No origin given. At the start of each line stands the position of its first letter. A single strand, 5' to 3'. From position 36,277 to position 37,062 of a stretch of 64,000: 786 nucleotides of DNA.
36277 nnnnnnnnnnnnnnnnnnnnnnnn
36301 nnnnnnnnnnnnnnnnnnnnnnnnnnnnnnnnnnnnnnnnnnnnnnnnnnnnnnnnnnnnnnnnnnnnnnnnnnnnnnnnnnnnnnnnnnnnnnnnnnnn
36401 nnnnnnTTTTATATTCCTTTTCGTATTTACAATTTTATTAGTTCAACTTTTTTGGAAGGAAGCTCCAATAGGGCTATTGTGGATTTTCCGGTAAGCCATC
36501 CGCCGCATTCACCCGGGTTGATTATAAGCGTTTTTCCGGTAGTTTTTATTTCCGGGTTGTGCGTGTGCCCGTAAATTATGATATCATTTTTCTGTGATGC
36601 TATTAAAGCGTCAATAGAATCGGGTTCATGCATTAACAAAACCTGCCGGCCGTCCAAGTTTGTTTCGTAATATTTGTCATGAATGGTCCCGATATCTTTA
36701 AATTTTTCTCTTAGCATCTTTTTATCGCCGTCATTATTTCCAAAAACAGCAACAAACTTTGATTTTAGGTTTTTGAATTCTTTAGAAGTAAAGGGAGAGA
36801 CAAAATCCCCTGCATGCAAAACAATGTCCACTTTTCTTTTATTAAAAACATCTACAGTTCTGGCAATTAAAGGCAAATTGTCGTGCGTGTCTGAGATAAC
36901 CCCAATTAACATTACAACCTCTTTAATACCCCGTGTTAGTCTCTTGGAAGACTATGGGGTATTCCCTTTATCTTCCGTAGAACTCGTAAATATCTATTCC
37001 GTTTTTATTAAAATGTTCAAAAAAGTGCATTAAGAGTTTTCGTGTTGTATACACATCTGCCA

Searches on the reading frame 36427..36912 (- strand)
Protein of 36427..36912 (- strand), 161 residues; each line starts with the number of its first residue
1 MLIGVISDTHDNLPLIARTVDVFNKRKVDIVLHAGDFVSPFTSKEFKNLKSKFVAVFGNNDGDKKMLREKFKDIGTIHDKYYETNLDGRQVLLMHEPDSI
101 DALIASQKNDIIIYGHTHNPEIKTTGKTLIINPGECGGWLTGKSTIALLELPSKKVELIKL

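Call 45: search_protein_families(library=pfam, proteins=[window:36427-36912:-], max_evalue=0.00001)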
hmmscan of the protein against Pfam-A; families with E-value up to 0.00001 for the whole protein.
window:36427-36912:- (161 aa): 3 families
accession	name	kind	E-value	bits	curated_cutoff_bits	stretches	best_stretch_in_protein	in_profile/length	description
PF12850.12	Metallophos_2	-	2.1e-37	128.9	27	1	1-151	1-151/154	Calcineurin-like phosphoesterase superfamily domain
PF00149.33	Metallophos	-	4.1e-15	57.2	21.5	1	1-73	1-82/191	Calcineurin-like phosphoesterase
PF14582.11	Metallophos_3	-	1.7e-07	31.3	28.2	0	6-102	11-101/259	Metallophosphoesterase, calcineurin superfamily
